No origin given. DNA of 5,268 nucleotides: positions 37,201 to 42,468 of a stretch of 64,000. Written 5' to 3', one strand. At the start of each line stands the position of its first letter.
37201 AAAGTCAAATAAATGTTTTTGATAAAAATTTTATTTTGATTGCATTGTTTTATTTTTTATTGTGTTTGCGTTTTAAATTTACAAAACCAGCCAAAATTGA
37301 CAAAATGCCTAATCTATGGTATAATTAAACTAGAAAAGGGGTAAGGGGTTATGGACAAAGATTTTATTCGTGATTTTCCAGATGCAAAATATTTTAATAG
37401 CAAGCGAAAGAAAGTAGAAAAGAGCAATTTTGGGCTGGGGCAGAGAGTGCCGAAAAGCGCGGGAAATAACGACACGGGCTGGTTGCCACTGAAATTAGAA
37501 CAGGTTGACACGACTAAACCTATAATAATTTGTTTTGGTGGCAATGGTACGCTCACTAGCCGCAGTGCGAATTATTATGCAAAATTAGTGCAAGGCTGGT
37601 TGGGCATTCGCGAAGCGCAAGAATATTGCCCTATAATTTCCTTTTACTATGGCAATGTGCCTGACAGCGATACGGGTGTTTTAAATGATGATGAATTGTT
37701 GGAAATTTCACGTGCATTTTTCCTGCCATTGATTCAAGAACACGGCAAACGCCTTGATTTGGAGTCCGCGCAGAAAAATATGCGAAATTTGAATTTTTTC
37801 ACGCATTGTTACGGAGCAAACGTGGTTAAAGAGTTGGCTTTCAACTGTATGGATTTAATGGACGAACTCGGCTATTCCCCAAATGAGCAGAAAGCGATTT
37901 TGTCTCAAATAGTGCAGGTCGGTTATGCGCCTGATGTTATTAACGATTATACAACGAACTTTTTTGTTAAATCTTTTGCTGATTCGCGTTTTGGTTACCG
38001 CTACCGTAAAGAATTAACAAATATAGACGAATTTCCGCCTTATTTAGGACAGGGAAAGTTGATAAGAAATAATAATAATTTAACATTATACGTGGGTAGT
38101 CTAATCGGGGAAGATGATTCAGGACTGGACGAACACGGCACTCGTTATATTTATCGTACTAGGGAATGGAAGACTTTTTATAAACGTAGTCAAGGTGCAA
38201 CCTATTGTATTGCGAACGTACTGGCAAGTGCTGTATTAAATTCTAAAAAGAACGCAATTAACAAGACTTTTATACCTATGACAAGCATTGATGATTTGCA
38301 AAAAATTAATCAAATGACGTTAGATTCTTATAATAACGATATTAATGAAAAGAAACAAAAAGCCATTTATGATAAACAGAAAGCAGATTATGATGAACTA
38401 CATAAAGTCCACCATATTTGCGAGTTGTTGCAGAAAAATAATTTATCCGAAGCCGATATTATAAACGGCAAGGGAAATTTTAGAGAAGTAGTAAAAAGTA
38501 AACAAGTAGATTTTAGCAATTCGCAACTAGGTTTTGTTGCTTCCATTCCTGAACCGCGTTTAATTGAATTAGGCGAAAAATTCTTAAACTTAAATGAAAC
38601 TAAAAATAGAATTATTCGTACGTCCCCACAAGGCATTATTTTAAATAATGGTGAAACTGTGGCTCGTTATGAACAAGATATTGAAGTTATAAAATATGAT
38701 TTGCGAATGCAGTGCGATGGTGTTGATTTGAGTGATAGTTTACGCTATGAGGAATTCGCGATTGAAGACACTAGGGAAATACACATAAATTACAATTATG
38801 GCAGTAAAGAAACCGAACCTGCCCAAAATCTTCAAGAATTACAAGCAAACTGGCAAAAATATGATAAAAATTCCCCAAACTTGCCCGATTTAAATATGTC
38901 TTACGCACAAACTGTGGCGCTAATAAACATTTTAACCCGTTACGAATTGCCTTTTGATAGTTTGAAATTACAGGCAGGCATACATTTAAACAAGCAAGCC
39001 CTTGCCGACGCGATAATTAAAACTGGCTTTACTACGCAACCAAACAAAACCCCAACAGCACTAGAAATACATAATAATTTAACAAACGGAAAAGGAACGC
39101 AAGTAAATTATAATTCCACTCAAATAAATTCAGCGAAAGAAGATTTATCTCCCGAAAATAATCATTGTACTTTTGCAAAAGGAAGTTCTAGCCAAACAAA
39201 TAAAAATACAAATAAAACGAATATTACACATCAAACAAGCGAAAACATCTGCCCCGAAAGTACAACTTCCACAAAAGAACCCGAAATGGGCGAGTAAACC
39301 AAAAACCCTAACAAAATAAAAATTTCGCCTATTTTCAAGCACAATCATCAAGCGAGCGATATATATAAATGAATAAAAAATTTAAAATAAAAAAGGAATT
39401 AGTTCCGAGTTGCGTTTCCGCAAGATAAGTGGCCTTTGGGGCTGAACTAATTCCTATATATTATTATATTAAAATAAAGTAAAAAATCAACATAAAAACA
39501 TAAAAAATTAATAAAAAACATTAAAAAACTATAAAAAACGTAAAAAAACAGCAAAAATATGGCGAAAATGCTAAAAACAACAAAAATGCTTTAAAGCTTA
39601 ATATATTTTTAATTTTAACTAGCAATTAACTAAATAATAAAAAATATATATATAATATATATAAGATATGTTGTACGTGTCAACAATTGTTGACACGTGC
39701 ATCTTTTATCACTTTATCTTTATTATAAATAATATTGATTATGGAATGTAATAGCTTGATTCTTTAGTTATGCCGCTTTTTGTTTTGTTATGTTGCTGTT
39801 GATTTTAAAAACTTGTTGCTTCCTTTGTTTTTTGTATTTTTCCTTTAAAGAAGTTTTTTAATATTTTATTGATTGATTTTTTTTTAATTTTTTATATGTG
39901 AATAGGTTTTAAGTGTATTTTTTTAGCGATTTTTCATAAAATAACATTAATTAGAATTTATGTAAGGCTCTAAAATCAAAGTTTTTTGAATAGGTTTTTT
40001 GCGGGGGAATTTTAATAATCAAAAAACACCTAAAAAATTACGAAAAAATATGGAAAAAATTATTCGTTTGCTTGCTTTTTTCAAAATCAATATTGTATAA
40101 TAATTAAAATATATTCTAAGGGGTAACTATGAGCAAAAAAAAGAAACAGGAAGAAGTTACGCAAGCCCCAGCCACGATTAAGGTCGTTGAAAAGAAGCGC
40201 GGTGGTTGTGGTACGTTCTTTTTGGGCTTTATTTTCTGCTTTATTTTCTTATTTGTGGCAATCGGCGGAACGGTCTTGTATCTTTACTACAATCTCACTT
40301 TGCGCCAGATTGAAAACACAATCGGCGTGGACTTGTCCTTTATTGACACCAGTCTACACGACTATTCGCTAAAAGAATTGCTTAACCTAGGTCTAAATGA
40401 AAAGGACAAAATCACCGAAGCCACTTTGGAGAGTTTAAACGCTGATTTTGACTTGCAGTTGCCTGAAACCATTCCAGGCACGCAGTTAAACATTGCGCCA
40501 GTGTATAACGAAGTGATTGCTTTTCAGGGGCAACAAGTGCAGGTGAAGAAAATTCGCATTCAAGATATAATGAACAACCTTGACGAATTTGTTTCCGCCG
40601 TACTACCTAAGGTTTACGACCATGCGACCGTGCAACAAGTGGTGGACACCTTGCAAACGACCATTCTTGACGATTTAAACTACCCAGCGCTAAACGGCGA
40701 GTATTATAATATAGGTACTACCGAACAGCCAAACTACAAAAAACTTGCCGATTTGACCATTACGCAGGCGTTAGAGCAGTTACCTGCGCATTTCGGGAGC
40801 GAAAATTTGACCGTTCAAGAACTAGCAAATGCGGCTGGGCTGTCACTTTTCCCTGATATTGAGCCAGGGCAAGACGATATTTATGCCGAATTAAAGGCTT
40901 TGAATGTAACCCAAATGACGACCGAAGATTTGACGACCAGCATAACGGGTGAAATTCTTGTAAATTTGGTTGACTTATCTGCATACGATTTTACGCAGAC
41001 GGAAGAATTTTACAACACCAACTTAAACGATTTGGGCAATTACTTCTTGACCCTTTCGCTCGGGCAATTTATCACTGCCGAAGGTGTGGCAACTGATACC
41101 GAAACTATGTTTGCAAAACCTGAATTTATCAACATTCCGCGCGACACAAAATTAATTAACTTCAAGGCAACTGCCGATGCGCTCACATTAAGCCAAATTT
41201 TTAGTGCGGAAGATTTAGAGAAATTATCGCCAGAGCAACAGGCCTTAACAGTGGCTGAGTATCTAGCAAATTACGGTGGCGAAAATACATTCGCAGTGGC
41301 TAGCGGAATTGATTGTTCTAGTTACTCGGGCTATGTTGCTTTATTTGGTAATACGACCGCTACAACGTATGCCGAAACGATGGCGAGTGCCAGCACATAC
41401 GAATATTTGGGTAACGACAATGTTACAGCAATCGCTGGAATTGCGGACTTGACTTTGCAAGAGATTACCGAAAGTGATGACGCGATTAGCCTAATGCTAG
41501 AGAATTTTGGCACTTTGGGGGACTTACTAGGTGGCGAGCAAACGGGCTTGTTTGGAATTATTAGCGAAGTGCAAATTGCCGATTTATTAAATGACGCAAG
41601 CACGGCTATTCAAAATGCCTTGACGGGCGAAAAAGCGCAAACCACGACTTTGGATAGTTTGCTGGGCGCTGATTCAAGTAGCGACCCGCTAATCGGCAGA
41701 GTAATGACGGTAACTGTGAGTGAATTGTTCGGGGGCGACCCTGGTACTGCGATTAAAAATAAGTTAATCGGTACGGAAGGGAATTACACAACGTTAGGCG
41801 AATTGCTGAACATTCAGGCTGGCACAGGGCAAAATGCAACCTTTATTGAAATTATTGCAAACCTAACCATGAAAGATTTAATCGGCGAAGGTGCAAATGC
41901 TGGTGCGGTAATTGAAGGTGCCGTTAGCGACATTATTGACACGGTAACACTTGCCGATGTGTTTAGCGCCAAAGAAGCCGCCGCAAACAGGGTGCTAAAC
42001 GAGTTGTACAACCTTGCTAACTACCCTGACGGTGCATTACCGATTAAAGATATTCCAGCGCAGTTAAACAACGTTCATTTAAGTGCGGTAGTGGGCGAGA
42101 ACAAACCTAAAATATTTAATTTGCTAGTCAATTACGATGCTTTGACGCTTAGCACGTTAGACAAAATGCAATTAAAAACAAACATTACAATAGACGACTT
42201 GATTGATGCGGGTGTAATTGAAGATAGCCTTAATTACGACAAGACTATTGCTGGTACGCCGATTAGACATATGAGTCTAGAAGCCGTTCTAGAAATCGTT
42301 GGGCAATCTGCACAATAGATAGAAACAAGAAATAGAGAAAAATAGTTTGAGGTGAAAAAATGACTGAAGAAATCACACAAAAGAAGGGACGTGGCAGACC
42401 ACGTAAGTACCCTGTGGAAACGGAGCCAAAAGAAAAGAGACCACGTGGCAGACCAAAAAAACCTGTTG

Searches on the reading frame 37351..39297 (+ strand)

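Call 3: search_protein_families(library=pfam, proteins=[window:37351-39297:+], max_evalue=1)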
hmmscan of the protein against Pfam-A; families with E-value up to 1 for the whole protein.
window:37351-39297:+ (648 aa): 3 families
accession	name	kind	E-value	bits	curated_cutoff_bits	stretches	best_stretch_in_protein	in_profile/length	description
PF08169.17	RBB1NT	-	0.013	16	25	0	202-226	41-65/94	RBB1NT (NUC162) domain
PF21498.3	Obc1_C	-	0.023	14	27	1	133-200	180-248/370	Oxalate biosynthetic component 1, C-terminal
PF12558.13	DUF3744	-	0.15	13.2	22.5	1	308-357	23-72/73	ATP-binding cassette cobalt transporter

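Call 4: search_protein_families(library=ncbifam, proteins=[window:37351-39297:+], max_evalue=0.1)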
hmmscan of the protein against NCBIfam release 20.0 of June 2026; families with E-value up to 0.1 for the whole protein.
window:37351-39297:+ (648 aa): 0 families

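Call 49: search_protein_families(library=phrogs, proteins=[window:37351-39294:+], max_evalue=0.01)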
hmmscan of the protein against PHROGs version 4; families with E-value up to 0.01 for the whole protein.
window:37351-39294:+ (648 aa): 0 families

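Call 50: search_protein_families(library=padloc, proteins=[window:37351-39294:+], max_evalue=0.01)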
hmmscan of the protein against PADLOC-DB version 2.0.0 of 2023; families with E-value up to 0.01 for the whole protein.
window:37351-39294:+ (648 aa): 0 families

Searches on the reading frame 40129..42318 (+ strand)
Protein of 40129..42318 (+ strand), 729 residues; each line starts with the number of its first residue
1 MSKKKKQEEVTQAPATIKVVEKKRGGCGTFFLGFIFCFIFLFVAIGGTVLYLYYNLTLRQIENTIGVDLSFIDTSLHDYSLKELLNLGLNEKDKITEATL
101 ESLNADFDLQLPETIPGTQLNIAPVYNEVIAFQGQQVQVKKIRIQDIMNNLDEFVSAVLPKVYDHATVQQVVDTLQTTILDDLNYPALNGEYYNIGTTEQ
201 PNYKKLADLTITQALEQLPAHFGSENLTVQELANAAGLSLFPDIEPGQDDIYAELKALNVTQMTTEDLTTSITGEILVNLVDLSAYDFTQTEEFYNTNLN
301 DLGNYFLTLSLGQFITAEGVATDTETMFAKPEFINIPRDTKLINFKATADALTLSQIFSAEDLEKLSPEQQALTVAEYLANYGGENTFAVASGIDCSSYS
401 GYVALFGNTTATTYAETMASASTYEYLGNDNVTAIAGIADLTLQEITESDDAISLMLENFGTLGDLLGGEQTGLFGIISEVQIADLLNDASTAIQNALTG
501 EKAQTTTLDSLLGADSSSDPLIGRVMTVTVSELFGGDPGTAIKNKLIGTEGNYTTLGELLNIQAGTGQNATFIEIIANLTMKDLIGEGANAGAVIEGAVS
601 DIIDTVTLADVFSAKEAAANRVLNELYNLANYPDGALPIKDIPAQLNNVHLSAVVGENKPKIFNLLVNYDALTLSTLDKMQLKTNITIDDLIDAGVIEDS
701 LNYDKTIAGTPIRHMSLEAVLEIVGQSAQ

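Call 3: search_protein_families(library=pfam, proteins=[window:40129-42318:+], max_evalue=1)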
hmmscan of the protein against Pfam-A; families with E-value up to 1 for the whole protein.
window:40129-42318:+ (729 aa): 2 families
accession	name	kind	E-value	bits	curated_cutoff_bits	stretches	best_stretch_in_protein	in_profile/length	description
PF14896.12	Arabino_trans_C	-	0.022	14.3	25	1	137-234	233-333/385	EmbC C-terminal domain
PF15281.11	Consortin_C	-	0.07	13.6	30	1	19-53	45-79/114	Consortin C-terminus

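Call 4: search_protein_families(library=ncbifam, proteins=[window:40129-42318:+], max_evalue=0.1)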
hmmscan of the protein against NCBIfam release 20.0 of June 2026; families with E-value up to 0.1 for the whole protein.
window:40129-42318:+ (729 aa): 0 families

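Call 22: find_homologous_proteins(query=window:40129-42315:+, max_evalue=0.001)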
Query window:40129-42315:+ (729 aa): 23 proteins with E <= 0.001 among 8000 candidates.
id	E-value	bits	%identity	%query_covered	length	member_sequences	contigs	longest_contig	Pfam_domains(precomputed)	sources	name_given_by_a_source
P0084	0.0e+0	1531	98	100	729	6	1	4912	-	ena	-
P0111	0.0e+0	1164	75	99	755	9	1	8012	-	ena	-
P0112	6.7e-190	651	47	99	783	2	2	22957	-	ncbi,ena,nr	ncbi:MAG: hypothetical protein J6C13_02285 [Clostridia bacterium]|nr:hypothetical protein [Clostridi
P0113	1.2e-185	637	52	43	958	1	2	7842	-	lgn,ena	-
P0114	1.1e-170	588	44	96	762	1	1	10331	-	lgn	-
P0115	4.3e-167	576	45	96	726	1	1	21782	-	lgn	-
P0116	5.6e-167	575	51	41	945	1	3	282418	-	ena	-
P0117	3.1e-165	570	45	96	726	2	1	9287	-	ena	-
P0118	1.7e-161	557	43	96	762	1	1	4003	-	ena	-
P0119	1.6e-157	544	39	96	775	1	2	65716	-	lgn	-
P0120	2.7e-155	537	45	92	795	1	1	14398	-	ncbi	-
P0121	4.3e-152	526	39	98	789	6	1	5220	-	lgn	-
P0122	1.8e-151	524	40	96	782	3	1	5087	-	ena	-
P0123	2.2e-151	524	41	96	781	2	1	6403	-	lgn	-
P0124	2.7e-148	514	41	97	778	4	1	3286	-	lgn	-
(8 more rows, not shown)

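Call 49: search_protein_families(library=phrogs, proteins=[window:40129-42315:+], max_evalue=0.01)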
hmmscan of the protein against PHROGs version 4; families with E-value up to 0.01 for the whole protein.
window:40129-42315:+ (729 aa): 0 families

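Call 50: search_protein_families(library=padloc, proteins=[window:40129-42315:+], max_evalue=0.01)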
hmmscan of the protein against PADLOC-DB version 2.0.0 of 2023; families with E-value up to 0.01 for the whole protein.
window:40129-42315:+ (729 aa): 0 families

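Call 55: predict_structure(alignment_id=A3)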
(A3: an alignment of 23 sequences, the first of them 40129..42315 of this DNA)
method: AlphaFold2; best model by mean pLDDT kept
length: 729 residues; sequences in the alignment: 23
mean_pLDDT: 79.1   pTM: 0.43
mean pLDDT of the five models: 79.1, 78.9, 75.9, 75.7, 72.0
residues with pLDDT >= 90: 106; 70-90: 505; 50-70: 47; < 50: 71
segments of 3 or more residues with pLDDT < 50: 1-33, 39-54, 61-70, 75-77
pLDDT, mean of each block of 10 residues (from residue 1): 29 31 36 48 44 47 44 49 52 66 73 80 86 85 81 85 88 84 81 83 87 87 83 80 73 84 84 86 83 88 87 88 87 91 92 94 93 94 92 90 92 92 85 82 85 79 72 79 82 87 87 79 87 86 84 83 61 80 77 81 83 85 89 88 89 85 88 89 89 89 83 86 79
secondary structure, 60 per line:
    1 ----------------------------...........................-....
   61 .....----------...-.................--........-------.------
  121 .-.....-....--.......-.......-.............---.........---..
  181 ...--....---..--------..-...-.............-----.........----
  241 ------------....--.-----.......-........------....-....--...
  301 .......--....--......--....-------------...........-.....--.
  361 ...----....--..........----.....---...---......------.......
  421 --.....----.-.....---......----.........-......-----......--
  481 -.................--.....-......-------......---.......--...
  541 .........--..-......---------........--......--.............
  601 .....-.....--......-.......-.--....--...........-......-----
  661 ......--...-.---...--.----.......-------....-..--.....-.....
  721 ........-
elements in order (helices of 4 or more, strands of 3 or more residues): H29-55 H58-65 H81-96 H100-106 H123-127 E129-132 E135-138 H144-149 H151-163 H168-175 H179-183 H186-189 H211-222 H229-236 H253-256 H265-271 H274-280 H287-290 H292-295 H299-307 H317-320 H324-327 H342-351 H354-357 H360-363 H368-371 H375-383 H388-392 H402-407 H414-420 H423-427 H434-438 H443-447 H452-460 H463-467 H473-478 H483-498 H501-505 H508-512 H520-525 H530-535 H538-547 H556-560 H570-577 H581-585 H588-605 H608-611 H614-619 H621-627 H639-648 H651-655 H661-665 H688-693 H701-704 H717-728
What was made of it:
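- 40129..42318 (+): Partner gene. It encodes a 729-aa protein with a basic N-tail (+5), an invariant G-C-G, one TM helix (about aa 26-55), and a large all-helical acidic C-terminal domain (net -66) with repeated '..TLGDLLG..' units. It belongs to no known family. AF2 model: mean pLDDT 79, made of short helices (call 55).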

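Call 57: fold_search(model_id=the predicted structure, library=pdb)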
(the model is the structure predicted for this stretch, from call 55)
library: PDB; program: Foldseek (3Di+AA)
matches with E <= 10: 5; with E <= 0.001: 0
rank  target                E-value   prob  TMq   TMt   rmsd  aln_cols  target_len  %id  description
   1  6bq1_E                5.1e+00  0.01  0.07  0.05  40.4       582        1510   11  Human PI4KIIIa lipid kinase complex (released 2017-12-13)
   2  7w0a_A                5.9e+00  0.01  0.06  0.04  43.9       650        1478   13  dmDicer2-LoqsPD-dsRNA Dimer status (released 2022-04-27)
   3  6bq1_A                7.6e+00  0.01  0.07  0.05  40.0       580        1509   11  Human PI4KIIIa lipid kinase complex (released 2017-12-13)
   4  6zc9_B                7.9e+00  0.01  0.06  0.13  21.0       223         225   12  Structure of 14-3-3 gamma in complex with Nedd4-2 14-3-3 binding motif Ser448 (released 2021-07-21)
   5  9sob_D                9.6e+00  0.01  0.08  0.05  31.0       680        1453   12  Structural Model of the Nuclear Pore Complex in Arabidopsis thaliana (released 2025-11-05)

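Call 82: search_solved_structures(query=A3, max_evalue=1)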
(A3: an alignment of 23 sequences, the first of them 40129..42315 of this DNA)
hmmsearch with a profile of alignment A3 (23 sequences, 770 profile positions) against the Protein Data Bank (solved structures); distinct sequences matched with E-value up to 1: 2.
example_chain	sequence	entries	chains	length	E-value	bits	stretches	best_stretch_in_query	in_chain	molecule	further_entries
6ncl_c2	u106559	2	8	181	0.36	12.3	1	201-252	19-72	P4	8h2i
2ef0_A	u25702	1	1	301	0.54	11.7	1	143-182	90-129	Ornithine carbamoyltransferase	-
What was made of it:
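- Tried and rejected: A PDB profile search found nothing below E = 0.36 (call 82).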

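Call 83: search_protein_families(library=pfam, alignment_id=A3, max_evalue=1)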
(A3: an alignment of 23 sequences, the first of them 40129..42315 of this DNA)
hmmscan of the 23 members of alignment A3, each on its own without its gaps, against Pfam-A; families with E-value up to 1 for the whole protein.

A. member 1, window:40129-42315:+ (729 aa): 2 families
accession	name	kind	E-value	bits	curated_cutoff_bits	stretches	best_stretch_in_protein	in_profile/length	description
PF14896.12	Arabino_trans_C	-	0.022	14.3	25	1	137-234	233-333/385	EmbC C-terminal domain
PF15281.11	Consortin_C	-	0.07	13.6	30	1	19-53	45-79/114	Consortin C-terminus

B. families by the number of members that match (of 23 scanned): 20 families
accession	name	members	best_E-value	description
PF15281.11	Consortin_C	4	0.0089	Consortin C-terminus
PF20857.2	Pgp3_helical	2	0.054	Immunodominant antigen Pgp3, helical domain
PF10437.14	Lip_prot_lig_C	2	0.056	Bacterial lipoate protein ligase C-terminus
PF21312.3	ORC1_wHTH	2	0.066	Origin recognition complex subunit 1 C-terminal winged HTH domain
PF17093.10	PBP_N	2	0.12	Penicillin-binding protein N-terminus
PF16729.10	DUF5067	1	0.0081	Domain of unknown function (DUF5067)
PF13093.11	FTA4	1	0.02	Kinetochore complex Fta4 of Sim4 subunit, or CENP-50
PF14896.12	Arabino_trans_C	1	0.022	EmbC C-terminal domain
PF08542.16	Rep_fac_C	1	0.03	Replication factor C C-terminal domain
PF14224.11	DUF4331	1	0.052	Domain of unknown function (DUF4331)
PF14622.11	Ribonucleas_3_3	1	0.062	Ribonuclease-III-like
PF09466.15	Yqai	1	0.067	Hypothetical protein Yqai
PF23940.1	DUF7275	1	0.088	Domain of unknown function (DUF7275)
PF11491.13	DUF3213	1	0.1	Protein of unknown function (DUF3213)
PF18431.6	RNAse_A_bac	1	0.11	Bacterial CdiA-CT RNAse A domain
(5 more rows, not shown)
